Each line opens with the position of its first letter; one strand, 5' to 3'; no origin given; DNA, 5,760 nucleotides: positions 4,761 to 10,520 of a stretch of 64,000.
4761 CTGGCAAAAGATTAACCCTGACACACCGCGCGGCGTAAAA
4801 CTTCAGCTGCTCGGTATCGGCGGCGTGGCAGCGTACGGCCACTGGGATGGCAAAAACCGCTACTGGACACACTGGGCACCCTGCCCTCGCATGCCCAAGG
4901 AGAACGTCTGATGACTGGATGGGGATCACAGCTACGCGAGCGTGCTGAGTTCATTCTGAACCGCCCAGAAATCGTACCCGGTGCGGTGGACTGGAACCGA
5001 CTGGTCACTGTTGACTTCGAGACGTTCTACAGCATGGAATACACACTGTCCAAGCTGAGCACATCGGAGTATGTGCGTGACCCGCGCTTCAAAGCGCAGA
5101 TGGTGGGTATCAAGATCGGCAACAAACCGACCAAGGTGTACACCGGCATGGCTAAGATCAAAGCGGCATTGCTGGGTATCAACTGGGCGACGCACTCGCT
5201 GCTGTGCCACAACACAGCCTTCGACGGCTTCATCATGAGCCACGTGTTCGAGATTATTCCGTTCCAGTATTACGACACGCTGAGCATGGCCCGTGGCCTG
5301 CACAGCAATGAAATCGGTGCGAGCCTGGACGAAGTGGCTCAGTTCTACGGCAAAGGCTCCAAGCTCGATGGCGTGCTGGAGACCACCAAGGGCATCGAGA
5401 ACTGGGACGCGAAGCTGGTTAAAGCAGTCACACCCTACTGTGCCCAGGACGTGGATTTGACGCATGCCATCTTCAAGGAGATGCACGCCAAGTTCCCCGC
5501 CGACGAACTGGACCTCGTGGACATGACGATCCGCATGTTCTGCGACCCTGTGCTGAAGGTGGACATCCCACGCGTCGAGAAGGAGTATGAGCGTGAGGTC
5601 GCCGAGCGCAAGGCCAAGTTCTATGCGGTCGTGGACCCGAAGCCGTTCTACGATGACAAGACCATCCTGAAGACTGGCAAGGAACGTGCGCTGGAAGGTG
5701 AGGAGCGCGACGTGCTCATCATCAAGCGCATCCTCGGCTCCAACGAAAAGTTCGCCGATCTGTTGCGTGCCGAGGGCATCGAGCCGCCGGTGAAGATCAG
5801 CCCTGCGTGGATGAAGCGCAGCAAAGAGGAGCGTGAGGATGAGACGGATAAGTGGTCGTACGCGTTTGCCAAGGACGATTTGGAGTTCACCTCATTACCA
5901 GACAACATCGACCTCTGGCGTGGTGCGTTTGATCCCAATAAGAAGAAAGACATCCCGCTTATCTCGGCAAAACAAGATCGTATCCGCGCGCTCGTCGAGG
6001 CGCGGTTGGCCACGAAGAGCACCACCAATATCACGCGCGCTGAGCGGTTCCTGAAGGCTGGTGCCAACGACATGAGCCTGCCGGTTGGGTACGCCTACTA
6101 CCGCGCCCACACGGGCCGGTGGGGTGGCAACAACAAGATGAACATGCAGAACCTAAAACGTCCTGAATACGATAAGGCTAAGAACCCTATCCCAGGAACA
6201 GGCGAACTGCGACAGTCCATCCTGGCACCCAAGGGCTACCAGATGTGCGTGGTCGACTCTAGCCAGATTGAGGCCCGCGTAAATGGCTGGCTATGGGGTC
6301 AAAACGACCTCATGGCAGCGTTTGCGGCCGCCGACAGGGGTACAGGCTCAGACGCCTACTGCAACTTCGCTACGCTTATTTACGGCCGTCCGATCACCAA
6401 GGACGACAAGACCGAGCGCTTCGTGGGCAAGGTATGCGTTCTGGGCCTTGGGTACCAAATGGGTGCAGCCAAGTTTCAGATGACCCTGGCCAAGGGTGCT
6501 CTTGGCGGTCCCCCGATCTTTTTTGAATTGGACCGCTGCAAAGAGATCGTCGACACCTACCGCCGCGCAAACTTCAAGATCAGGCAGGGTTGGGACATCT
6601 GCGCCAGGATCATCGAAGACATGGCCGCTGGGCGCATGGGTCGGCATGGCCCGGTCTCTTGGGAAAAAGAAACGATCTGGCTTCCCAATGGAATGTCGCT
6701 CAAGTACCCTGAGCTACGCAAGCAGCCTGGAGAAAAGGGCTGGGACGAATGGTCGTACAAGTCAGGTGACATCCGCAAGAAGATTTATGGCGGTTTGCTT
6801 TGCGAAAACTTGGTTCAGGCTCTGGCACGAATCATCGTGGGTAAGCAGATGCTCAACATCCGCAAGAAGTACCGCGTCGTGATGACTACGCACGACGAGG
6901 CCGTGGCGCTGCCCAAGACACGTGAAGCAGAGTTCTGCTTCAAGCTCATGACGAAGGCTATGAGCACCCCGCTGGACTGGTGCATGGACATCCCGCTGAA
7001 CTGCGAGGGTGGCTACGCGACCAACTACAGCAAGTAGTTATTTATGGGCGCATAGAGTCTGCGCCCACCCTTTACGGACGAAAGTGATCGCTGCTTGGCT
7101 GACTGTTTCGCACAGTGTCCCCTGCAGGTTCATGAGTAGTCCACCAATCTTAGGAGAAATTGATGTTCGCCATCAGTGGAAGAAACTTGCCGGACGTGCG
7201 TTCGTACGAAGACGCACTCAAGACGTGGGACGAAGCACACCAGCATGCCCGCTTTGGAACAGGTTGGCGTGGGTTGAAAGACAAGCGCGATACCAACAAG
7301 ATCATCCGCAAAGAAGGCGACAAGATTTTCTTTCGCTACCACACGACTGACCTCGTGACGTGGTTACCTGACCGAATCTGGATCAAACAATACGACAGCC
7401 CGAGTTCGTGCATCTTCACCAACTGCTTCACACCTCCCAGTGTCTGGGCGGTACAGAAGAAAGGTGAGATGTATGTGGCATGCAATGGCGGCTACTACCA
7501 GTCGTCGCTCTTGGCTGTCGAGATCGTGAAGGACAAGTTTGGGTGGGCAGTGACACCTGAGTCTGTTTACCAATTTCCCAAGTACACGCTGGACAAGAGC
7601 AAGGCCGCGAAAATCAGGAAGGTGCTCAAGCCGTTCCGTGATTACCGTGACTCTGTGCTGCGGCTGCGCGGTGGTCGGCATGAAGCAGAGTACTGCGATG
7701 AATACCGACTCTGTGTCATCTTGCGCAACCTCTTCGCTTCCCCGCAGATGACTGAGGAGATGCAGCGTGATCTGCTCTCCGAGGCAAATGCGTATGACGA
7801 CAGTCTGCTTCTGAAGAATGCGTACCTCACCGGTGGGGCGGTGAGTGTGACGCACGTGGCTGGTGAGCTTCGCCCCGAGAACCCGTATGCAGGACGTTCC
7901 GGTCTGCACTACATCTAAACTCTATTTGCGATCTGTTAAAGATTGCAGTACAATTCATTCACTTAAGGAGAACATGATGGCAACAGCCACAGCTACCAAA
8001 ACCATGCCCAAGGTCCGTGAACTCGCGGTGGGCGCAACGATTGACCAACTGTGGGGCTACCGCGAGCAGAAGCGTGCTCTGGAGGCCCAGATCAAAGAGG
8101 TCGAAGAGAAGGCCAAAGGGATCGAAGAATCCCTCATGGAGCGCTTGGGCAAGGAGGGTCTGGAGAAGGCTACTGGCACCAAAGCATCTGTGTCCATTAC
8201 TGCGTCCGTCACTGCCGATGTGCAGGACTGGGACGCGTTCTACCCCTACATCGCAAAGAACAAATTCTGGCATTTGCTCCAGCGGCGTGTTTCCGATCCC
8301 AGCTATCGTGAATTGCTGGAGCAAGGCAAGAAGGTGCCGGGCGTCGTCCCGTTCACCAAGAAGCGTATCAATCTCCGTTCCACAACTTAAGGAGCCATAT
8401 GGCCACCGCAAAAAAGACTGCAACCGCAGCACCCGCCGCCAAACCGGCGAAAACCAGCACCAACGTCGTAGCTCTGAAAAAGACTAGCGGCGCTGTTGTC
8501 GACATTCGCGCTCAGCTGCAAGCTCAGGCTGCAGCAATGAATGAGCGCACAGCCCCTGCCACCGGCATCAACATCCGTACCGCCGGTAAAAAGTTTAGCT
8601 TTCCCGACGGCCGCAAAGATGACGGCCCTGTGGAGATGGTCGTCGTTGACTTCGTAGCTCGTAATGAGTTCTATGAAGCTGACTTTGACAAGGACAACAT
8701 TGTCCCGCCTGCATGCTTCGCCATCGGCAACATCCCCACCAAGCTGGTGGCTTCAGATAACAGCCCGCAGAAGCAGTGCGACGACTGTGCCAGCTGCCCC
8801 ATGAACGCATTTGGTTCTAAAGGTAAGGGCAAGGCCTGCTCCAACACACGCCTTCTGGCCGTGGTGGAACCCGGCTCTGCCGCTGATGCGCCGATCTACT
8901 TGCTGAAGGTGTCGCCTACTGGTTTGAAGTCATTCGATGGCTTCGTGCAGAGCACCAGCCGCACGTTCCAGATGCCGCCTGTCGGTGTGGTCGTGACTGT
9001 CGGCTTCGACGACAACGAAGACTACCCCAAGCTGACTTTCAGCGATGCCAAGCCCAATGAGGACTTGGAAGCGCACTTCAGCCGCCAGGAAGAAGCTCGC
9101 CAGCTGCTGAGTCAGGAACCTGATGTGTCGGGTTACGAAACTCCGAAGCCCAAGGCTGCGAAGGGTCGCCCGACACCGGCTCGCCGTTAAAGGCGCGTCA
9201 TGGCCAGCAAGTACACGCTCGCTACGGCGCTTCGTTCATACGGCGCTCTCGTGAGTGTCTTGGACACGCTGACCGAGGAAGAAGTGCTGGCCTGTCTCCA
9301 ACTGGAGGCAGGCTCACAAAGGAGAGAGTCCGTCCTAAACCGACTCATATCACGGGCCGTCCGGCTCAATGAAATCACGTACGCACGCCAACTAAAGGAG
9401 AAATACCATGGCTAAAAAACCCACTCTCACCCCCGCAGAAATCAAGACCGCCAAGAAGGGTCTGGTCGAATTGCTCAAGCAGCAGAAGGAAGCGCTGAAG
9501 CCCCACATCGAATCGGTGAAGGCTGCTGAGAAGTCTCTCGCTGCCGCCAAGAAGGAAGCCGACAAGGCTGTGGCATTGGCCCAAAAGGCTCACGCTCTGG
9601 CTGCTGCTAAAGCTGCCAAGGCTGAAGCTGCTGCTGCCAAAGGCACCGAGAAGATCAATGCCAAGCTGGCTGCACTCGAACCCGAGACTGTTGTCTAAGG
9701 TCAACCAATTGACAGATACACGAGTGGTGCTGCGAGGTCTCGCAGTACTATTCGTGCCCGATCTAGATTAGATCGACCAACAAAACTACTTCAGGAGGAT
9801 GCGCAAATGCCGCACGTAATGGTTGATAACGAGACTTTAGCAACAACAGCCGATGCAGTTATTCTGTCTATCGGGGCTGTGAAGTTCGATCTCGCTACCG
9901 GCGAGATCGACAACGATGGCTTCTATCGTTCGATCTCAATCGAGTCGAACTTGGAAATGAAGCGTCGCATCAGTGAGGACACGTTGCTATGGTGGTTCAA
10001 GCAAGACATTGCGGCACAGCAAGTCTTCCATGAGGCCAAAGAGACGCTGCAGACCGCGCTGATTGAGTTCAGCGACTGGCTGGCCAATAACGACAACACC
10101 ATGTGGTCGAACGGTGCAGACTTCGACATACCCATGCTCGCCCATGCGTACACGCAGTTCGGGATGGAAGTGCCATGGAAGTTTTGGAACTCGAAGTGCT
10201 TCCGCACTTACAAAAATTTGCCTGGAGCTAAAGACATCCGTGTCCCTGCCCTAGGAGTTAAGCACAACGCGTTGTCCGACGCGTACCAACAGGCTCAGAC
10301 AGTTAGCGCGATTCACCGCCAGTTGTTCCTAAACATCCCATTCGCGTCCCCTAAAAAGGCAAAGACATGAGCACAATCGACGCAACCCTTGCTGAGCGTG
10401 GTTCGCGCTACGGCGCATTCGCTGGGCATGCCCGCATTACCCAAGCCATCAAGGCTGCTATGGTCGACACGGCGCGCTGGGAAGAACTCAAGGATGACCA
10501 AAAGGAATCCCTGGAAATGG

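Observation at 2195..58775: Genome-wide asymmetric 13-bp motif always oriented with transcription (stoperator-like regulatory system)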

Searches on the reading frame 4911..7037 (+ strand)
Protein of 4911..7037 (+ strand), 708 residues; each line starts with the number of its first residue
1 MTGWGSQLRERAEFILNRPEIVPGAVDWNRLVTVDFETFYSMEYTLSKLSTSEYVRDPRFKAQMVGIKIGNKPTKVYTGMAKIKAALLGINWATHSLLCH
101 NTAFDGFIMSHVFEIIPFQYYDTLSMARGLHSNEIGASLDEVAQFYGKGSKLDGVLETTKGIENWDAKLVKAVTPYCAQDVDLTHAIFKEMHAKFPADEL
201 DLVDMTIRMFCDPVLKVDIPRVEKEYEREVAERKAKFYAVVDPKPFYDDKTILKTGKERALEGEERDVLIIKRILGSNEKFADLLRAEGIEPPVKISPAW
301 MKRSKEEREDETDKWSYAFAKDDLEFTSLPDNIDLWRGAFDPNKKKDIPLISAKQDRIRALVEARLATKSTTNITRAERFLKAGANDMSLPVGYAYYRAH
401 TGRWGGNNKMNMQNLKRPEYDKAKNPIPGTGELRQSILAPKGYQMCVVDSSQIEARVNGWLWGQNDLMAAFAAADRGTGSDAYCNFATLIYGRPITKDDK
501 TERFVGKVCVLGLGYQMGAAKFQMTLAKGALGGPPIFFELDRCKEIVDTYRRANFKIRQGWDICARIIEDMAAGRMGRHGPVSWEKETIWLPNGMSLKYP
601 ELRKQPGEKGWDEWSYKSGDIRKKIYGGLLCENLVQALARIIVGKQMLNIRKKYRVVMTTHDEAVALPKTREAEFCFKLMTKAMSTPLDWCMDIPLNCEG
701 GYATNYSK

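Call 6: search_protein_families(library=pfam, proteins=[window:4911-7037:+])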
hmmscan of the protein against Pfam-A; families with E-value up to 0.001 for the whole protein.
window:4911-7037:+ (708 aa): 2 families
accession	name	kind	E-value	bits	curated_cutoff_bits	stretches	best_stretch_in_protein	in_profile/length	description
PF00476.26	DNA_pol_A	-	7e-13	48.7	34.3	1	386-527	103-231/381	DNA polymerase family A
PF01612.26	DNA_pol_A_exo1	-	6.2e-06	26.6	23.6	1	94-193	76-170/173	3'-5' exonuclease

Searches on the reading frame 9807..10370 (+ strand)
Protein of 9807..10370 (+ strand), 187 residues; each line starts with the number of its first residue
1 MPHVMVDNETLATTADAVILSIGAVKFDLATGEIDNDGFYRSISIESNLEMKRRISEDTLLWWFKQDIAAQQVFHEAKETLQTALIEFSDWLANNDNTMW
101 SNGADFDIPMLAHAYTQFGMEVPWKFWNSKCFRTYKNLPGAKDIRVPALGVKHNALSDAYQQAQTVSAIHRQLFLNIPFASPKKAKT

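Call 65: search_protein_families(library=phrogs, proteins=[window:9807-10370:+], max_evalue=0.01)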
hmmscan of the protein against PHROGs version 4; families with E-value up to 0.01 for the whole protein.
window:9807-10370:+ (187 aa): 7 families
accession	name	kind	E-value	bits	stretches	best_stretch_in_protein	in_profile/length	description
phrog_255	-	DNA, RNA and nucleotide metabolism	6.2e-54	184.6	1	1-174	180-363/436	exonuclease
phrog_14078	-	unknown function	1.6e-27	97.7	1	3-174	83-258/264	-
phrog_2082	-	DNA, RNA and nucleotide metabolism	5.5e-23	82.1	1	3-174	642-817/823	exonuclease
phrog_20376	-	DNA, RNA and nucleotide metabolism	4.1e-22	79.5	1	2-174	348-524/530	exonuclease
phrog_8783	-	unknown function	2.8e-15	57.1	1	98-174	28-108/114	-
phrog_192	-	DNA, RNA and nucleotide metabolism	7.2e-05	23.3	1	4-160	109-261/397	DNA polymerase exonuclease subunit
phrog_2259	-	DNA, RNA and nucleotide metabolism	0.0086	16.7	0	71-168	75-171/186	Rnase H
